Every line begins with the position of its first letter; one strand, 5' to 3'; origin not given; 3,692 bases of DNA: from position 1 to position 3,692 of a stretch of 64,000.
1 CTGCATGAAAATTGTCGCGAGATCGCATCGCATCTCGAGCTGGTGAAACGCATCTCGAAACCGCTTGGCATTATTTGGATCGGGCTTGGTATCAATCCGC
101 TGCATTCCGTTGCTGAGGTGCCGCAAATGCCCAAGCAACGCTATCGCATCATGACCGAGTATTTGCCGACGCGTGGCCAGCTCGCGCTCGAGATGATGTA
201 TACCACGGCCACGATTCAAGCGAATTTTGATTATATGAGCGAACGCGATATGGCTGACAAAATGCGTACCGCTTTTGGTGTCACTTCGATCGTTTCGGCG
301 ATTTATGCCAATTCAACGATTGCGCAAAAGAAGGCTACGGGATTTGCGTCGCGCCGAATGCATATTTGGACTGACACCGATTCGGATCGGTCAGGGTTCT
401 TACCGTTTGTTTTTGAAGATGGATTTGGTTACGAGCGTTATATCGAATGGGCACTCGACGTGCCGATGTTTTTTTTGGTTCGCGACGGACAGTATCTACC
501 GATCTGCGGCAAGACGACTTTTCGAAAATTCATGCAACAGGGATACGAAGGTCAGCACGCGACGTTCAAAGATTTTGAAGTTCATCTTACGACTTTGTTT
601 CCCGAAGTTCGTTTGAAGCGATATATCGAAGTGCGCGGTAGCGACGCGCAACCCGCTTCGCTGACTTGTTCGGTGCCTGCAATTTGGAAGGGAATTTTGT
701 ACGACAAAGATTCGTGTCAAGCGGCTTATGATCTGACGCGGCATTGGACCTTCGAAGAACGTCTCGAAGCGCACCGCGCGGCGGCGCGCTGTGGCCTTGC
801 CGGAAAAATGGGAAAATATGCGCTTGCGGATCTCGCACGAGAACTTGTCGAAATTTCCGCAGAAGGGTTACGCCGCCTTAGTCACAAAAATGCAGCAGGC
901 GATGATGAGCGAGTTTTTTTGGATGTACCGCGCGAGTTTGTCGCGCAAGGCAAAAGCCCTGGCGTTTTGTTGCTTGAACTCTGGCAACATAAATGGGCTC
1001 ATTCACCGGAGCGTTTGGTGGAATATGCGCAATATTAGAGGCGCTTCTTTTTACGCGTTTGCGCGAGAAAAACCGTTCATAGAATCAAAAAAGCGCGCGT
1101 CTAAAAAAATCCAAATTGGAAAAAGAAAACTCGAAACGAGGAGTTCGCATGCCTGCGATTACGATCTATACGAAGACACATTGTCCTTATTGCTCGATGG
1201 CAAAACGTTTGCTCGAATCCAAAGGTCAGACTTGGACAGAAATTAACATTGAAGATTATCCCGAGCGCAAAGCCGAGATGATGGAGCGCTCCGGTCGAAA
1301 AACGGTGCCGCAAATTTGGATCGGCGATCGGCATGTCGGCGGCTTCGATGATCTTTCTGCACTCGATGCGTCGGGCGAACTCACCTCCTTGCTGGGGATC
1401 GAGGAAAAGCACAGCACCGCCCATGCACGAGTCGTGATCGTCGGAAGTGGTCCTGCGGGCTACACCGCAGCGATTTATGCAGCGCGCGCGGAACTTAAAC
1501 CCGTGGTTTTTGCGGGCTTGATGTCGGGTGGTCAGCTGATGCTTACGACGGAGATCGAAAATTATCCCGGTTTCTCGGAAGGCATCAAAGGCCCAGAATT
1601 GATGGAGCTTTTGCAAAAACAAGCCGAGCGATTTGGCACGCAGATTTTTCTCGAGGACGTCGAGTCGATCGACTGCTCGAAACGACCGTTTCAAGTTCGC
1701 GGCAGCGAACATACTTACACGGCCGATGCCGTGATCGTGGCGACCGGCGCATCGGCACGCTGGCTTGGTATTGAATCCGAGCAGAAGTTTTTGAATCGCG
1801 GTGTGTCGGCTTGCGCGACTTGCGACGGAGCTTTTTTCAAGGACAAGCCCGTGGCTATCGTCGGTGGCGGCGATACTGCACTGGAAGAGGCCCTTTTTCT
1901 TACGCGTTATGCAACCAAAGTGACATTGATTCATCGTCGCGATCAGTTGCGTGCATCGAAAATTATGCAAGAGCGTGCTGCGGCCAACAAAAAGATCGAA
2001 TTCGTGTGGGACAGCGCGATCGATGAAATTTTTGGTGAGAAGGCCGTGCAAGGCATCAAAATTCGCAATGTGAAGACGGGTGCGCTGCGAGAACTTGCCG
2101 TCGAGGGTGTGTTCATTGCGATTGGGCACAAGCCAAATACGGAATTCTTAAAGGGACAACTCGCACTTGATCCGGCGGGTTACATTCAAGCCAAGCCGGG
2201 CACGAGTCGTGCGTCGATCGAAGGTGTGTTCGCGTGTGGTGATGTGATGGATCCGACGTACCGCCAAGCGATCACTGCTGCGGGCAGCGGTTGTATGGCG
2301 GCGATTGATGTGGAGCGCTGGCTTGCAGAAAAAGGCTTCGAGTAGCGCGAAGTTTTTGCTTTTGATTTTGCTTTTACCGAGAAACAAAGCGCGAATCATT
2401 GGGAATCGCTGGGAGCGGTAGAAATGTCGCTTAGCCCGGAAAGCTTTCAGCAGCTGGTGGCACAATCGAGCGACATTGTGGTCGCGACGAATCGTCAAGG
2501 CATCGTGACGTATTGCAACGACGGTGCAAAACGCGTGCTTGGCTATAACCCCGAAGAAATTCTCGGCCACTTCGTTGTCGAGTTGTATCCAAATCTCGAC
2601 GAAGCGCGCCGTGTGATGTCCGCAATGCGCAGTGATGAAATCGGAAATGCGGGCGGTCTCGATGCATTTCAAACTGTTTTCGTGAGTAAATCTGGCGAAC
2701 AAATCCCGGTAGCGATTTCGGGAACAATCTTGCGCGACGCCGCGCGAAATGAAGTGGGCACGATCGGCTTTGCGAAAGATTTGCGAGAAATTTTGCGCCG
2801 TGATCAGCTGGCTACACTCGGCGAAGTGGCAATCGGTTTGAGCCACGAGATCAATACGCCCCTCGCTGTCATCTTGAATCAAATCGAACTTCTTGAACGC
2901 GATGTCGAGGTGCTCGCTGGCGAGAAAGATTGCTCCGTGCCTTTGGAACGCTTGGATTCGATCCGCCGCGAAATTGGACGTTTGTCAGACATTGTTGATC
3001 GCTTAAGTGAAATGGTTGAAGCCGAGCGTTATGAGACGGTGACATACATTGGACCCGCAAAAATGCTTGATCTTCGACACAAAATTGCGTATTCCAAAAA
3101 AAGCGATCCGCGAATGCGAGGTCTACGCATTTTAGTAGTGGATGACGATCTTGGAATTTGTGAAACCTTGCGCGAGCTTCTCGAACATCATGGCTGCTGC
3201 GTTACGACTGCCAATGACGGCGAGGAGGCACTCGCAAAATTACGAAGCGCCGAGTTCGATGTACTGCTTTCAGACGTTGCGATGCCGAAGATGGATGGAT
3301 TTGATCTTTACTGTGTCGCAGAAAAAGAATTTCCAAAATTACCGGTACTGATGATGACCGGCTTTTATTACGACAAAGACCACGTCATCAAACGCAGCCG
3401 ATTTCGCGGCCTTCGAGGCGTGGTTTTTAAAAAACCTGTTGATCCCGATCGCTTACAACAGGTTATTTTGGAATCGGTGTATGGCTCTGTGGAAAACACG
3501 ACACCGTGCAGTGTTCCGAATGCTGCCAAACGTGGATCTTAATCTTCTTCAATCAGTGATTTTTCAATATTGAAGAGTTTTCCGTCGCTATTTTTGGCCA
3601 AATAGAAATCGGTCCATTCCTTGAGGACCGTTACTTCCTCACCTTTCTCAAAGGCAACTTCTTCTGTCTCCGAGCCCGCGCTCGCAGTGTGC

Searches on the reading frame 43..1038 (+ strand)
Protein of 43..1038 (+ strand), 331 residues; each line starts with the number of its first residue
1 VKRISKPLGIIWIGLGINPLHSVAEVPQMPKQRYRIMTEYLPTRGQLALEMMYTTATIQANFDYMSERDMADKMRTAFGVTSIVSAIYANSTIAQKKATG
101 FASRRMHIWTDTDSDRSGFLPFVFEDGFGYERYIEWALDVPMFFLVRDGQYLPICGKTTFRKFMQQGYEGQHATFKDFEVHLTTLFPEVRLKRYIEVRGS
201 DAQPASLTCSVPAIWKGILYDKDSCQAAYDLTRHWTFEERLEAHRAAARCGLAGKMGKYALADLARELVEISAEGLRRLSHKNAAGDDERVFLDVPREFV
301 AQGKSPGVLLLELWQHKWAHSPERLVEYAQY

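Call 74: search_protein_families(library=pfam, proteins=[window:43-1038:+], max_evalue=1e-8)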
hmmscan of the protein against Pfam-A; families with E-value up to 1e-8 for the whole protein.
window:43-1038:+ (331 aa): 1 family
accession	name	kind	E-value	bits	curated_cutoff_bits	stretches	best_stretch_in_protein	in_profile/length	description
PF04107.18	GCS2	-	1.2e-45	156.6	21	1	3-235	73-290/291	Glutamate-cysteine ligase family 2(GCS2)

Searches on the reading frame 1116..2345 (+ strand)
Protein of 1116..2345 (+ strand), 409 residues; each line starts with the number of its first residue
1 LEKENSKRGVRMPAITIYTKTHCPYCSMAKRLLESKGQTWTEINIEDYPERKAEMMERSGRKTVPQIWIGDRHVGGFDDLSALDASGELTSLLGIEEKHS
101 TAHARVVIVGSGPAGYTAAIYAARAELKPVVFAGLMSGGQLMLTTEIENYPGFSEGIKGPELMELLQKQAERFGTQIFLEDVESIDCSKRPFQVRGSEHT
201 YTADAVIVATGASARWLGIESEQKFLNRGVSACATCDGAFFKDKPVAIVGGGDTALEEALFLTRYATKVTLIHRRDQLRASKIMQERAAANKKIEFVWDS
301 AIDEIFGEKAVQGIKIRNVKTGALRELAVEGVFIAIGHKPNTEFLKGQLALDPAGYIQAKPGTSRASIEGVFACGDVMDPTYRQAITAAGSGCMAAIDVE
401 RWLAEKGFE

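Call 74: search_protein_families(library=pfam, proteins=[window:1116-2345:+], max_evalue=1e-8)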
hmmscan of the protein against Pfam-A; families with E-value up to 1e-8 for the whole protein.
window:1116-2345:+ (409 aa): 5 families
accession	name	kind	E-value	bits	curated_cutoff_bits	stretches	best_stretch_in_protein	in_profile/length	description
PF07992.20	Pyr_redox_2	-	1.8e-54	185.6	26.1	1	105-392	2-291/291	Pyridine nucleotide-disulphide oxidoreductase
PF13738.12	Pyr_redox_3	-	2.9e-24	86.3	30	1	154-375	75-305/305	Pyridine nucleotide-disulphide oxidoreductase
PF00462.30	Glutaredoxin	-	1.3e-21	77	22.9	1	15-74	1-60/60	Glutaredoxin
PF00070.33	Pyr_redox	-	3e-18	66.5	22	1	246-317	2-80/82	Pyridine nucleotide-disulphide oxidoreductase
PF01266.30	DAO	-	1.7e-09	38.2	27.9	0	160-217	149-208/353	FAD dependent oxidoreductase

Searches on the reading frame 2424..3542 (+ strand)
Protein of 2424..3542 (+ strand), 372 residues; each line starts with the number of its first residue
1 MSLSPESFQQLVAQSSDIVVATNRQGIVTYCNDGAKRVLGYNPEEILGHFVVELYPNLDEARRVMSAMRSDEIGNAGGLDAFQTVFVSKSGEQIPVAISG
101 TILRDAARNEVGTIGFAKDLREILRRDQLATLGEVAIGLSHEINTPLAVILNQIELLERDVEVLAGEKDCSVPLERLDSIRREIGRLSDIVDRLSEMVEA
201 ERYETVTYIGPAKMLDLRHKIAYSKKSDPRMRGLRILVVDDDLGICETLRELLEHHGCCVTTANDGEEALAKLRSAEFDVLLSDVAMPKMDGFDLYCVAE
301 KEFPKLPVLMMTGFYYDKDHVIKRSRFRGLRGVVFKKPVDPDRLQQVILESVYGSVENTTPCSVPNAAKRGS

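Call 74: search_protein_families(library=pfam, proteins=[window:2424-3542:+], max_evalue=1e-8)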
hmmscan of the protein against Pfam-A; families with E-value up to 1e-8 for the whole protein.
window:2424-3542:+ (372 aa): 5 families
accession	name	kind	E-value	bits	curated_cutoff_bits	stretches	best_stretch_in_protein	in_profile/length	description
PF00072.30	Response_reg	-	5.6e-21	75.2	30.2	1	236-348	1-110/111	Response regulator receiver domain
PF13426.13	PAS_9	-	4.4e-13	49.8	27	1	18-122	3-103/103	PAS domain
PF00989.32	PAS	-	2e-10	41.1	22.6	1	8-119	3-112/113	PAS fold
PF00512.31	HisKA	-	3.3e-10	40.3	26.9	1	138-199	8-62/66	His Kinase A (phospho-acceptor) domain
PF08448.16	PAS_4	-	1.8e-09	38.2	23.1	0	13-122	2-107/110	PAS fold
